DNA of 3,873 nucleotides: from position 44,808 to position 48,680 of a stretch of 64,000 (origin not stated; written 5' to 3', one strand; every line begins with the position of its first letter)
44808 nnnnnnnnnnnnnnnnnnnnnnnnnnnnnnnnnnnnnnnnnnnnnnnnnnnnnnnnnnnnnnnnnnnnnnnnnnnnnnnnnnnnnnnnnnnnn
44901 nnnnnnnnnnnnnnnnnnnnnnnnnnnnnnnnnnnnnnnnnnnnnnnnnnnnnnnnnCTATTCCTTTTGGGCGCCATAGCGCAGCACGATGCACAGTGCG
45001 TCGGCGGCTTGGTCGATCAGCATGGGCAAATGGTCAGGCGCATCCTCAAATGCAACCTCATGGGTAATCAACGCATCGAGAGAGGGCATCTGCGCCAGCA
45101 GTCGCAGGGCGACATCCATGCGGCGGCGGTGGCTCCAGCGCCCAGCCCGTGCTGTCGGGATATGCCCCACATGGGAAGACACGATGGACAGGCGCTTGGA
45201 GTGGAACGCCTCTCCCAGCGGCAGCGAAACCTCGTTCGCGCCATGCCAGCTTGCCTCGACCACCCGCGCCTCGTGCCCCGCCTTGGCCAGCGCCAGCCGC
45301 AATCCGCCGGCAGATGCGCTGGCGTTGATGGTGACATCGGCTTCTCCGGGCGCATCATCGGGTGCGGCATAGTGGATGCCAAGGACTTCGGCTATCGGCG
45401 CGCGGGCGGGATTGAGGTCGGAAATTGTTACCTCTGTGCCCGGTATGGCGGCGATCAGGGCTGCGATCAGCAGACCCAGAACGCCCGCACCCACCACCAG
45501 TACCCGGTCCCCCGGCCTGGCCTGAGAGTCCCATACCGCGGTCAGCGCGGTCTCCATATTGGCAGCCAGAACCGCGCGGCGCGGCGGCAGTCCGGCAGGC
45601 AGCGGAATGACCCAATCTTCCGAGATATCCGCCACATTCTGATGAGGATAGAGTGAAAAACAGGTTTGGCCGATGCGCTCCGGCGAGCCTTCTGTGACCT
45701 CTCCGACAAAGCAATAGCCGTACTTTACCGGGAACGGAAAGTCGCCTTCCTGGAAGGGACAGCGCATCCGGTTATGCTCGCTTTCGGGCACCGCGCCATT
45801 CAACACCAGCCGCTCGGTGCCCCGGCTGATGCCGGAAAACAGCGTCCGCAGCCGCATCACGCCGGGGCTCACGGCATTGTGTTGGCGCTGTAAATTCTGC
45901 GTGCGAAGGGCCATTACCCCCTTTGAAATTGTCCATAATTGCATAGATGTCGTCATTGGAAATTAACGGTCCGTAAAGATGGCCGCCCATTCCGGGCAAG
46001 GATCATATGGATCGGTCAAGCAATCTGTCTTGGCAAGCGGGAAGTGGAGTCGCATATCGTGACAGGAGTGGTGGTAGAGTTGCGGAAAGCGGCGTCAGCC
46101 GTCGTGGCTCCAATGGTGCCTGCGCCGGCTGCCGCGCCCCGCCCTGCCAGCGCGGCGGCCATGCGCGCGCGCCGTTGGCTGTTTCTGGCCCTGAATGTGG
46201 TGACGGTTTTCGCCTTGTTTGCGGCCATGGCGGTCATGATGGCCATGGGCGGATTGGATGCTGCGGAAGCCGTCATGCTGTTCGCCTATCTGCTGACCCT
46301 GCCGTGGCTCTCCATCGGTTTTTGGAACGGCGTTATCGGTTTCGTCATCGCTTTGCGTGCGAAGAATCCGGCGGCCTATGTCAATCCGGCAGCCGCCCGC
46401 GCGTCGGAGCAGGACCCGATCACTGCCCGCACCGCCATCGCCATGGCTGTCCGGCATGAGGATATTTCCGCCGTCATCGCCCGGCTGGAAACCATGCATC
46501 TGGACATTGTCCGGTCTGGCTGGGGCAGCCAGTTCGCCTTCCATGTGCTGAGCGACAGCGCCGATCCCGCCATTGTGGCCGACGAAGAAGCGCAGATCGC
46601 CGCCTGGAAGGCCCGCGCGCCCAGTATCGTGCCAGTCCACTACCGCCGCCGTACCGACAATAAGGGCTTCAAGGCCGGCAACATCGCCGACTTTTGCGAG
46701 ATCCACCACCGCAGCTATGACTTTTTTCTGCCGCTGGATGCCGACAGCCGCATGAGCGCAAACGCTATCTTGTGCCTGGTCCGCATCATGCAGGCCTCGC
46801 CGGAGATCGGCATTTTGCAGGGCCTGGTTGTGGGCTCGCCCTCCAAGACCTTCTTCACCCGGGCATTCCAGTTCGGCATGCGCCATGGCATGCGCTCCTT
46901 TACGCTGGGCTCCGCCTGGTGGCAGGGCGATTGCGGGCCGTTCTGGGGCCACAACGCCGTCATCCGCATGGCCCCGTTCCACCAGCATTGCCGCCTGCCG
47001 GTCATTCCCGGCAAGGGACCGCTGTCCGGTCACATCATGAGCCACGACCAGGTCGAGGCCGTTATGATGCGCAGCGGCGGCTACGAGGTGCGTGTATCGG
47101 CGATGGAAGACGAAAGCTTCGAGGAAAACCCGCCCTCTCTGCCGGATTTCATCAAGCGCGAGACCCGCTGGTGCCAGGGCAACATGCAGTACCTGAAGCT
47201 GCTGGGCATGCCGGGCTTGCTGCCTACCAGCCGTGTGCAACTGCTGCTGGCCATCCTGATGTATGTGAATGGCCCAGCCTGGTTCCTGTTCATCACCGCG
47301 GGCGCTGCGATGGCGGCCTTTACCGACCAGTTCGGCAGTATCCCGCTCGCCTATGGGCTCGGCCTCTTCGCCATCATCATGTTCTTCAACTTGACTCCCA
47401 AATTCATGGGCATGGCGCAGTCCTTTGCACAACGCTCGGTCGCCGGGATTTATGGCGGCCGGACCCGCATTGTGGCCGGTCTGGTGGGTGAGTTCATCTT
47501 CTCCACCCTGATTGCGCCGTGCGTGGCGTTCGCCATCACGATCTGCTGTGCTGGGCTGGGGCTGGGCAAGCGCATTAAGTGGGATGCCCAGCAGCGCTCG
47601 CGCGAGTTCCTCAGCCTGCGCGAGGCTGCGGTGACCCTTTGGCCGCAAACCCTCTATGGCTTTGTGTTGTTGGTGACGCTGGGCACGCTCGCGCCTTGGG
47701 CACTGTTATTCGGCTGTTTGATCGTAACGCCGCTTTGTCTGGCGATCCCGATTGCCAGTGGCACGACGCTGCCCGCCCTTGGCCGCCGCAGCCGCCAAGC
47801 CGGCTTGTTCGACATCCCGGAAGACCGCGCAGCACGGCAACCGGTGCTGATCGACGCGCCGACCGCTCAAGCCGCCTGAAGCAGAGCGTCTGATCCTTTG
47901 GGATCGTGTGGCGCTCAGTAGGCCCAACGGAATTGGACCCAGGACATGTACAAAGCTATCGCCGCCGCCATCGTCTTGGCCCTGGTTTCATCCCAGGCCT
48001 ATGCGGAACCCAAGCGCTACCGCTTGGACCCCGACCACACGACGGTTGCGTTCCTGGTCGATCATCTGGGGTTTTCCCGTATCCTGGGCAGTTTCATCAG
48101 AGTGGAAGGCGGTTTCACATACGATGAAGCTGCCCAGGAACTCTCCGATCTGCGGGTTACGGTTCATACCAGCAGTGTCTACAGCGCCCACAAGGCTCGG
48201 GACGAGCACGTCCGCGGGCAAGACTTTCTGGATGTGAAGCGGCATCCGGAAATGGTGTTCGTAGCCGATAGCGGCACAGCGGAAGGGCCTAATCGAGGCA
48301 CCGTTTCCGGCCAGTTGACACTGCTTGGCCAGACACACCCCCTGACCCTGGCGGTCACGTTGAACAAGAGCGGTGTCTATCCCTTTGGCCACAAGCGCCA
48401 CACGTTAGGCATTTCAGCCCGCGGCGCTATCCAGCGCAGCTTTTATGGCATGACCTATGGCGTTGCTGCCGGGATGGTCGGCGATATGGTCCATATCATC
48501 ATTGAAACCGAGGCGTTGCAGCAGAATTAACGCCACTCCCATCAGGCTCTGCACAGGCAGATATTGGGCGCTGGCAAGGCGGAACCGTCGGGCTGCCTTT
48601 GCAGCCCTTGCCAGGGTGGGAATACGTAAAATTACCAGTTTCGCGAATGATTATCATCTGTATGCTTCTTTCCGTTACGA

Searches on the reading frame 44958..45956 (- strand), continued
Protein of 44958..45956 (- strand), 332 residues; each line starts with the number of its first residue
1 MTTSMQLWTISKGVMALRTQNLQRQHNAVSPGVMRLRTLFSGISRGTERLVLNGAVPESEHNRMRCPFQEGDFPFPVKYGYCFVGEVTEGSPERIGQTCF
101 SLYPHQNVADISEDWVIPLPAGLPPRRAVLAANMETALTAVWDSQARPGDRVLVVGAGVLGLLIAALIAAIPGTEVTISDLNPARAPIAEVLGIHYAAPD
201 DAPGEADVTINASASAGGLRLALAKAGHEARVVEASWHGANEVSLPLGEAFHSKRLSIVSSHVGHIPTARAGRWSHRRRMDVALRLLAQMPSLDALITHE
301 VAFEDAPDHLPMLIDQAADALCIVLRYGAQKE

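Call 73: fold_search(model_id=the predicted structure, library=pdb)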
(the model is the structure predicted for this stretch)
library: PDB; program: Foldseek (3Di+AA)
matches with E <= 10: 1971; with E <= 0.001: 710
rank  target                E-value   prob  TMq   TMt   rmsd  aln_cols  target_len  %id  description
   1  4cpd_A                2.0e-19  1.00  0.73  0.67   3.9       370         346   21  Alcohol dehydrogenase TADH from Thermus sp. ATN1 (released 2014-12-17)
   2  4cpd_D                3.6e-19  1.00  0.72  0.68   4.4       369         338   21  Alcohol dehydrogenase TADH from Thermus sp. ATN1 (released 2014-12-17)
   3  2d8a                  7.2e-19  1.00  0.69  0.67   4.5       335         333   20  Crystal Structure of PH0655 from Pyrococcus horikoshii OT3 (released 2006-06-02)
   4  6ie0_A                1.4e-18  1.00  0.71  0.65   5.4       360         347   18  X-ray crystal structure of 2R,3R-butanediol dehydrogenase from Bacillus subtilis (released 2019-09-18)
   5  4ejm                  5.2e-18  1.00  0.71  0.66   4.0       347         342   19  Crystal structure of a putative zinc-binding dehydrogenase (Target PSI-012003) from Sinorhizobium meliloti 1021 bound to (released 2012-05-02)
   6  4cpd_C                5.5e-18  1.00  0.72  0.67   4.3       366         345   21  Alcohol dehydrogenase TADH from Thermus sp. ATN1 (released 2014-12-17)
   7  2dfv_A                9.7e-18  1.00  0.72  0.67   4.4       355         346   19  Hyperthermophilic threonine dehydrogenase from Pyrococcus horikoshii (released 2007-01-16)
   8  4ej6                  4.3e-17  1.00  0.72  0.67   4.2       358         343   18  Crystal structure of a putative zinc-binding dehydrogenase (Target PSI-012003) from Sinorhizobium meliloti 1021 (released 2012-05-02)
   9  4ilk_B                1.0e-16  1.00  0.72  0.69   3.8       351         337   17  Crystal structure of short chain alcohol dehydrogenase (rspB) from E. coli CFT073 (EFI TARGET EFI-506413) complexed wi (released 2013-01-30)
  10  4ilk_A                1.0e-16  1.00  0.72  0.68   3.8       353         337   18  Crystal structure of short chain alcohol dehydrogenase (rspB) from E. coli CFT073 (EFI TARGET EFI-506413) complexed wi (released 2013-01-30)
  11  7y9p                  1.3e-16  1.00  0.69  0.62   5.8       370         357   14  Xylitol dehydrogenase S96C/S99C/Y102C mutant(thermostabilized form) from Pichia stipitis (released 2023-02-15)
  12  4a2c_A                1.6e-16  1.00  0.73  0.68   4.3       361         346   16  Crystal structure of galactitol-1-phosphate dehydrogenase from Escherichia coli (released 2012-08-08)
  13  5gxf_A                2.3e-16  1.00  0.67  0.65   5.2       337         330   22  Acryloyl-CoA reductase AcuI from Ruegeria pomeroyi DSS-3 (released 2017-09-20)
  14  7aas_B                2.7e-16  1.00  0.67  0.57   5.4       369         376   16  Crystal structure of nitrosoglutathione reductase (GSNOR) from Chlamydomonas reinhardtii (released 2020-12-30)
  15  4eez_A                3.1e-16  1.00  0.69  0.65   4.5       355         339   16  Crystal Structure of Lactococcus lactis Alcohol Dehydrogenase variant RE1 (released 2012-09-26)
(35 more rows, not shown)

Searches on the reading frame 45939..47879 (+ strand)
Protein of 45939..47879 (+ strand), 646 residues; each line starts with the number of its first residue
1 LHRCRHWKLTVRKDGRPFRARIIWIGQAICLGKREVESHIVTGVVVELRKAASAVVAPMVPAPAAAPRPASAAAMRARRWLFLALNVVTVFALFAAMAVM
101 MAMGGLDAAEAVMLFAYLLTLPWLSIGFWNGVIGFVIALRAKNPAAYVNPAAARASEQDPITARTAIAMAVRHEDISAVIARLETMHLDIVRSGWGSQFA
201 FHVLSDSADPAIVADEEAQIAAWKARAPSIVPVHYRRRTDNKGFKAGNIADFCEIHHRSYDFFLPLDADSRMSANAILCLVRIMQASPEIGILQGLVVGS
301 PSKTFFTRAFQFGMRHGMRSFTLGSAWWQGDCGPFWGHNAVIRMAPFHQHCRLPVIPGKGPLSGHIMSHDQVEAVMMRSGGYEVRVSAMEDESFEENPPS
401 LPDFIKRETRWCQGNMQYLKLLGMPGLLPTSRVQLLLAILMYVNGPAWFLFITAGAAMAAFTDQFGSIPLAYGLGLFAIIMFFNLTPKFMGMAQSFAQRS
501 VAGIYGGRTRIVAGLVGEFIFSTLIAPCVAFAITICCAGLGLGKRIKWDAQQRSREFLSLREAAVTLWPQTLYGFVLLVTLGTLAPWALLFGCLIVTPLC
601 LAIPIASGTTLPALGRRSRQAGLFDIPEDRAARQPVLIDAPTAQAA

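Call 3: search_protein_families(library=pfam, proteins=[window:45939-47879:+], max_evalue=0.01)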
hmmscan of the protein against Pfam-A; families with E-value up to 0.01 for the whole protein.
window:45939-47879:+ (646 aa): 4 families
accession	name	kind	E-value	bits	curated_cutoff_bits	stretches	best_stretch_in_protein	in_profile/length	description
PF13632.12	Glyco_trans_2_3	-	2.1e-16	60.8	27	1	264-459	3-194/198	Glycosyl transferase family group 2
PF00535.33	Glycos_transf_2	-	0.00038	20.9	23.3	1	230-349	52-166/168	Glycosyl transferase family 2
PF06139.17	BphX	-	0.0033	17.9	24.7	1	81-149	13-80/133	BphX-like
PF13506.12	Glyco_transf_21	-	0.0038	17.2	21.7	0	259-411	30-172/174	Glycosyl transferase family 21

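Call 4: search_protein_families(library=ncbifam, proteins=[window:45939-47879:+], max_evalue=0.01)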
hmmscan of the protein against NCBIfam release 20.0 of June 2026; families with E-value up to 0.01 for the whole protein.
window:45939-47879:+ (646 aa): 10 families
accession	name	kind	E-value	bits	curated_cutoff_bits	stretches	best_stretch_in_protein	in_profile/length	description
NF003963.0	PRK05454.2-6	equivalog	5.5e-208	692.2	884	1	68-635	28-594/610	glucans biosynthesis glucosyltransferase MdoH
NF003958.0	PRK05454.2-1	equivalog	4.8e-148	494.4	419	1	70-634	12-593/704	glucans biosynthesis glucosyltransferase MdoH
NF003962.0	PRK05454.2-5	equivalog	2.9e-139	465.6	328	1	59-633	38-609/641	glucans biosynthesis glucosyltransferase MdoH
NF003956.0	PRK05454.1-3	equivalog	3.6e-119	399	864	1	69-640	50-625/718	glucans biosynthesis glucosyltransferase MdoH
NF003960.0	PRK05454.2-3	equivalog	1.8e-100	337.3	829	1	62-635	55-630/659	glucans biosynthesis glucosyltransferase MdoH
NF003955.0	PRK05454.1-1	equivalog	1.2e-98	331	1037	1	110-634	203-736/855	glucans biosynthesis glucosyltransferase MdoH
NF003961.0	PRK05454.2-4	equivalog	1.9e-95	320.6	583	1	51-640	16-609/643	glucans biosynthesis glucosyltransferase MdoH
NF003959.0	PRK05454.2-2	equivalog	2.1e-94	317.1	550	1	73-635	9-566/599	glucans biosynthesis glucosyltransferase MdoH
NF003957.0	PRK05454.1-4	equivalog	7.2e-87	292.2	1131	1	72-640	54-631/645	glucans biosynthesis glucosyltransferase MdoH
TIGR03030.1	CelA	equivalog_domain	0.0013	16.9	699.1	0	230-294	201-263/714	UDP-forming cellulose synthase catalytic subunit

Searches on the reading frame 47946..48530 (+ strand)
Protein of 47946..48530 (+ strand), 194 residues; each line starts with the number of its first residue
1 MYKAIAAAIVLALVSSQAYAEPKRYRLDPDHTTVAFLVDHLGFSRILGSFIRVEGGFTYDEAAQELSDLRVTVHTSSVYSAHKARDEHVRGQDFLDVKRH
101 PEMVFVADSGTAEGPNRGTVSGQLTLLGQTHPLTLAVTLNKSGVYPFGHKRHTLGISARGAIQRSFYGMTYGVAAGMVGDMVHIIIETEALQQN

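Call 3: search_protein_families(library=pfam, proteins=[window:47946-48530:+], max_evalue=0.01)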
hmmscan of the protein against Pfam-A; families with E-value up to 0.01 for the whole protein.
window:47946-48530:+ (194 aa): 1 family
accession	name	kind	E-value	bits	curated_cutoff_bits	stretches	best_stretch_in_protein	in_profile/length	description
PF04264.18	YceI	-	1.4e-37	129.8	23.7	1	25-190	1-150/150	YceI-like domain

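Call 4: search_protein_families(library=ncbifam, proteins=[window:47946-48530:+], max_evalue=0.01)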
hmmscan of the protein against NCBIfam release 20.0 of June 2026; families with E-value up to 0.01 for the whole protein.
window:47946-48530:+ (194 aa): 1 family
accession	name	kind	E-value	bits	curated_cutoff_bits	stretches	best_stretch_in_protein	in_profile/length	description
NF002994.0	PRK03757.1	equivalog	4e-37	127.8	232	1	3-193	3-191/191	YceI family protein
